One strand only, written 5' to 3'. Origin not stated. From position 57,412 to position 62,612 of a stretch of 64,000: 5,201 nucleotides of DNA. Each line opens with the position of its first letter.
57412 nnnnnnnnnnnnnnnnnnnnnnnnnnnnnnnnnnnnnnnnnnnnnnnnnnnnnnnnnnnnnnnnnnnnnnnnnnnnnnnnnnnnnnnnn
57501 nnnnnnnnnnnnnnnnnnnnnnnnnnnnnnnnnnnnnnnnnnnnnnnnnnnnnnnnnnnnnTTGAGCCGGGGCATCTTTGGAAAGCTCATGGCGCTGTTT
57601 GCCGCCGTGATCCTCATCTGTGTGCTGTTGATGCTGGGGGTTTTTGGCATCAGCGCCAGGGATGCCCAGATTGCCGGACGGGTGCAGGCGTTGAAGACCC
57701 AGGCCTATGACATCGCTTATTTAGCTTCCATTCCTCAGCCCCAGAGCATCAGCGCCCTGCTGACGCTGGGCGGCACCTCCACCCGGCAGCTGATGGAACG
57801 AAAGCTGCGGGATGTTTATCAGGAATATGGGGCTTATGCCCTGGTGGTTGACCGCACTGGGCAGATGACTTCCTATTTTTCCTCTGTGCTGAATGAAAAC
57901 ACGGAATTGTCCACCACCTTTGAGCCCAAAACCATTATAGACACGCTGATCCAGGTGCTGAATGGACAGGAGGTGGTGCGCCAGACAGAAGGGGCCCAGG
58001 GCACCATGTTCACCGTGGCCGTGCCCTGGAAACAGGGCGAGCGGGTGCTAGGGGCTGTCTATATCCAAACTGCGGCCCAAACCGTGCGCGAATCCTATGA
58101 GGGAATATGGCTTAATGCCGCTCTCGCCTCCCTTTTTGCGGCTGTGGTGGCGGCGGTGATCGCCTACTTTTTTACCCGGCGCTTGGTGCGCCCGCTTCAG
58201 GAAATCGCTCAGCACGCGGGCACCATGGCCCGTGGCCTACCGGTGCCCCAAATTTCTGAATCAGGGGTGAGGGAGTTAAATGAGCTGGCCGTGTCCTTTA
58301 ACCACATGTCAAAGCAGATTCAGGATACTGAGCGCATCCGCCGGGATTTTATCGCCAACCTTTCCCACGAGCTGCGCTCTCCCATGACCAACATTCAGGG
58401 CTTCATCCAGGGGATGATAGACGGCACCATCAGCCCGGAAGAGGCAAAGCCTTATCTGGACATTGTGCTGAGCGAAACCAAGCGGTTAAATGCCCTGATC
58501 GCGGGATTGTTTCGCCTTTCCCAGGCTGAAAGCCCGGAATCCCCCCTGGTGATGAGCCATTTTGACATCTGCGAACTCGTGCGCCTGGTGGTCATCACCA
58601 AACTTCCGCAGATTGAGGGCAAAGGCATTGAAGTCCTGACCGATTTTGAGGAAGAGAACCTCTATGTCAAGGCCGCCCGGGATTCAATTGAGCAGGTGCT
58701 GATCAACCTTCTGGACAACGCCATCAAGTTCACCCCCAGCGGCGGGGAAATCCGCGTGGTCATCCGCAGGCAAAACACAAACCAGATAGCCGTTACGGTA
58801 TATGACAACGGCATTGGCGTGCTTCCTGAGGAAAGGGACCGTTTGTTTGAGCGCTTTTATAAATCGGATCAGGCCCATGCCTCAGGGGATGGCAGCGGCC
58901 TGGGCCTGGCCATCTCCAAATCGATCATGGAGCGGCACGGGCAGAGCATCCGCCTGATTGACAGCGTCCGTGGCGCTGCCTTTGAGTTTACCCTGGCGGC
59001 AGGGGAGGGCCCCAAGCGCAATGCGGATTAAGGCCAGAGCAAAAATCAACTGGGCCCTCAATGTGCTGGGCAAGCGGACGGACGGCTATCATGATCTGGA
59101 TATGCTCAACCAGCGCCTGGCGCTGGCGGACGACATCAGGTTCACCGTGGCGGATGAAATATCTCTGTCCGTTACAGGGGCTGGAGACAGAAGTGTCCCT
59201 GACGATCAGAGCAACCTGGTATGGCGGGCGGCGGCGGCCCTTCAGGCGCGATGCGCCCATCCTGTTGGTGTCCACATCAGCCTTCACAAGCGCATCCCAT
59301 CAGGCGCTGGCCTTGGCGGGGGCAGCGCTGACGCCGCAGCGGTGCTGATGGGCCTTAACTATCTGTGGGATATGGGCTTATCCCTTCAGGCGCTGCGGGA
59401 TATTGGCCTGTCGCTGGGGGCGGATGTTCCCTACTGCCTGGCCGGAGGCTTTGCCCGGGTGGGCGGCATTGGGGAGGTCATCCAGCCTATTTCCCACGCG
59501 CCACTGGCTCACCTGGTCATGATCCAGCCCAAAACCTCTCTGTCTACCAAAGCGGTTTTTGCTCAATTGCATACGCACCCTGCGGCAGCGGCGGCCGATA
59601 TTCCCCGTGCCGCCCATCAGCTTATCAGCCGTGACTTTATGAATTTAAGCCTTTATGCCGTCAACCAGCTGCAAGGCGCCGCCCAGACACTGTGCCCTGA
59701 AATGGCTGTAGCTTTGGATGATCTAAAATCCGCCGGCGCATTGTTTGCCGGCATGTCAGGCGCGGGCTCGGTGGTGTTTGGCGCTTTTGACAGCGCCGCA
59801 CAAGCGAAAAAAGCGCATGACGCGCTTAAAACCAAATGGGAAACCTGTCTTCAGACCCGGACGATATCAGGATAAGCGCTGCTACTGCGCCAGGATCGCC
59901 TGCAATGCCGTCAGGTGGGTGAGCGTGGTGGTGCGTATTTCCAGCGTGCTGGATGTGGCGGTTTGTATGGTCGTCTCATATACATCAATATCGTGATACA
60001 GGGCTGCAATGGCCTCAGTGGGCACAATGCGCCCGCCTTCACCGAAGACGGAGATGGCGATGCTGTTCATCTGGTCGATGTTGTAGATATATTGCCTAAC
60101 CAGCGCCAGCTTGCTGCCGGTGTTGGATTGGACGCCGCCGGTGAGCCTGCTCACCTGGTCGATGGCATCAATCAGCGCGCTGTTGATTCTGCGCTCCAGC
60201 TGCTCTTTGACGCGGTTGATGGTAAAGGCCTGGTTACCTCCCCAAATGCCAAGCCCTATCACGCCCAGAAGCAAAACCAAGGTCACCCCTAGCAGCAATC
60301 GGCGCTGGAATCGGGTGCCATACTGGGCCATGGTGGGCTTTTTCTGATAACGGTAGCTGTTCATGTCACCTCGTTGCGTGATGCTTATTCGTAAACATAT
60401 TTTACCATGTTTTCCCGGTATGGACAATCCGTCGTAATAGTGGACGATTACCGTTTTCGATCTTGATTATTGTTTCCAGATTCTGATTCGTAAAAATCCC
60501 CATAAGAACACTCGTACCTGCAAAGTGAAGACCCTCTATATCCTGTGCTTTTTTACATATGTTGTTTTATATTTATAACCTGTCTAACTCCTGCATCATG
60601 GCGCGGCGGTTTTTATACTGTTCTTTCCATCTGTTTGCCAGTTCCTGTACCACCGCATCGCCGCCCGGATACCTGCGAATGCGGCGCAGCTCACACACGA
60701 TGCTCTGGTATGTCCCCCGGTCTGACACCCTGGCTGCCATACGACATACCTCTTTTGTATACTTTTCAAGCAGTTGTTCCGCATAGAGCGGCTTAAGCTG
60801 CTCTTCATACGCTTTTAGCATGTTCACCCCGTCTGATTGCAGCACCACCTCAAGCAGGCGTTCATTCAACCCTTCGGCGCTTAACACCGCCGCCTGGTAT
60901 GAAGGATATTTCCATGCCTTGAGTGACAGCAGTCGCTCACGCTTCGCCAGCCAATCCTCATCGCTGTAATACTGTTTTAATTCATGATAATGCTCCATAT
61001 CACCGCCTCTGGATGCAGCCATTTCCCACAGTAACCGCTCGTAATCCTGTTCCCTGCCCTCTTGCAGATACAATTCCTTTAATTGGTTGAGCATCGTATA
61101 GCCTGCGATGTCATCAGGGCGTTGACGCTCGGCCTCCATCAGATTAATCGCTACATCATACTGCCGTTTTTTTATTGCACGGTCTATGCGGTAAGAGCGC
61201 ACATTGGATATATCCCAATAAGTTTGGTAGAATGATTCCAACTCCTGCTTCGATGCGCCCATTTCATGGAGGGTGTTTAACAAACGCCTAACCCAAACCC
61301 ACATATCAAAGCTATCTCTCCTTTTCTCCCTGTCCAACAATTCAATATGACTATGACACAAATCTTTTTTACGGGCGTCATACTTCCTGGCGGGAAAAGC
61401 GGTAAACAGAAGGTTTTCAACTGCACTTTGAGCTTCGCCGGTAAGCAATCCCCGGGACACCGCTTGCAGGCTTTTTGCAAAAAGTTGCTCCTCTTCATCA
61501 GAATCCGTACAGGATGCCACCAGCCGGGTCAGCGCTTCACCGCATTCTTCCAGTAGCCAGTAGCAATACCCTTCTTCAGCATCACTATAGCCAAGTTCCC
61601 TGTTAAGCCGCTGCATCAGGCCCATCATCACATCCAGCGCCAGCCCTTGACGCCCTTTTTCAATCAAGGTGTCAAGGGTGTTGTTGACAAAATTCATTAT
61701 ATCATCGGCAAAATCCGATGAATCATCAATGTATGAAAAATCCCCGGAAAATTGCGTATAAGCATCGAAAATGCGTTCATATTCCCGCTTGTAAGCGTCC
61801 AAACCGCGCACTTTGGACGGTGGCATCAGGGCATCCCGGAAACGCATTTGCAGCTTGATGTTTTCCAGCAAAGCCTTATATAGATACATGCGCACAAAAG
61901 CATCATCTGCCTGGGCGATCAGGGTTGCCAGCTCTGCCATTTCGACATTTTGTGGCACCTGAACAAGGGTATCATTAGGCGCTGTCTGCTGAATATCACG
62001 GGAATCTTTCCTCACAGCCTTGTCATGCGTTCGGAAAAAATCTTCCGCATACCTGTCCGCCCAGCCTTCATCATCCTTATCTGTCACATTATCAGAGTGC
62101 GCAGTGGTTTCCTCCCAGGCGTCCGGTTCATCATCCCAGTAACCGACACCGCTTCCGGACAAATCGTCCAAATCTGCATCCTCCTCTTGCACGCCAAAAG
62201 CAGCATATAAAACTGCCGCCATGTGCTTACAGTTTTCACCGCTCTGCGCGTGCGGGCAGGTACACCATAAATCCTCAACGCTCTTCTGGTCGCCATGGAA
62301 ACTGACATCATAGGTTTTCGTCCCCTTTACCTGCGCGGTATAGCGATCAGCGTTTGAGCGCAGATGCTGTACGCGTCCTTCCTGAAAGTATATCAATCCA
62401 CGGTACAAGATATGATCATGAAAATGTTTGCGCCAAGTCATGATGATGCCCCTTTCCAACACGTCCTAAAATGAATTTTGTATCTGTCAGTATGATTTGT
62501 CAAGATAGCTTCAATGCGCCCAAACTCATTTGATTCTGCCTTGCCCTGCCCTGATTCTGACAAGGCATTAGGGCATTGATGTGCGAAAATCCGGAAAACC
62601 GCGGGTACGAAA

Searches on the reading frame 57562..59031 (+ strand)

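Call 98: search_protein_families(library=pfam, proteins=[window:57562-59031:+], max_evalue=0.00001)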
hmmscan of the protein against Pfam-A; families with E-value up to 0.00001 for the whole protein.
window:57562-59031:+ (489 aa): 3 families
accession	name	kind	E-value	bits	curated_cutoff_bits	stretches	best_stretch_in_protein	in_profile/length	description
PF02518.31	HATPase_c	-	9e-27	94.2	26.4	1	373-479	3-108/111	Histidine kinase-, DNA gyrase B-, and HSP90-like ATPase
PF00512.31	HisKA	-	6.9e-16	58.5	26.9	1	260-324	2-65/66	His Kinase A (phospho-acceptor) domain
PF00672.30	HAMP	-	3e-10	40.7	25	1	203-255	1-53/53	HAMP domain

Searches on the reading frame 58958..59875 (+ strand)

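Call 98: search_protein_families(library=pfam, proteins=[window:58958-59875:+], max_evalue=0.00001)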
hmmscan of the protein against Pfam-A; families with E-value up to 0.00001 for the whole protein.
window:58958-59875:+ (305 aa): 2 families
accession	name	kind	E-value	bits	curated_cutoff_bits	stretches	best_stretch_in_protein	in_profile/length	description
PF00288.32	GHMP_kinases_N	-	3.4e-18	66.1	22.3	1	86-164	1-87/87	GHMP kinases N terminal domain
PF08544.19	GHMP_kinases_C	-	2.4e-11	44.3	21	1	226-295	9-84/85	GHMP kinases C terminal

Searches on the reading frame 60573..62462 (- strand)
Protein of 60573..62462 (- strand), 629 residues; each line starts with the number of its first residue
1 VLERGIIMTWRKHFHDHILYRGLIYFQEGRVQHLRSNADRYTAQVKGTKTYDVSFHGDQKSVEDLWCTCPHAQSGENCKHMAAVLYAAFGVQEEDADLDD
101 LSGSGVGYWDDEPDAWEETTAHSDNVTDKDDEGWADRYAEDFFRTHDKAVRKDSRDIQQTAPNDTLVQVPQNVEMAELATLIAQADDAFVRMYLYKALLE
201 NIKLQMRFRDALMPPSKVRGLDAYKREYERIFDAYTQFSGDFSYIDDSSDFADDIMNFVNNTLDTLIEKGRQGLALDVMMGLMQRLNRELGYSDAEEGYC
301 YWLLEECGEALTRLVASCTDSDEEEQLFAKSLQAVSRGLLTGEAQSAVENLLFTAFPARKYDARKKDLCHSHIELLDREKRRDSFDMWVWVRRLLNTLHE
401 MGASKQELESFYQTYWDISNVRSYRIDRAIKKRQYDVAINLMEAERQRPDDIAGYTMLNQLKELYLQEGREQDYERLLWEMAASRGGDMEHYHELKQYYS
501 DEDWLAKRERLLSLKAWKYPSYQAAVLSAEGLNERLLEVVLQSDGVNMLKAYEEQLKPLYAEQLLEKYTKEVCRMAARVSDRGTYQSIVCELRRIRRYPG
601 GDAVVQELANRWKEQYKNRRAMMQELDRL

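Call 98: search_protein_families(library=pfam, proteins=[window:60573-62462:-], max_evalue=0.00001)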
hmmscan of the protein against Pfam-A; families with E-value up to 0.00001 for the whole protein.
window:60573-62462:- (629 aa): 1 family
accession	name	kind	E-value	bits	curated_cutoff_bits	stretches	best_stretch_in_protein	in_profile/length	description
PF04434.22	SWIM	-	3.7e-07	30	19.6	1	51-88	1-37/38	SWIM zinc finger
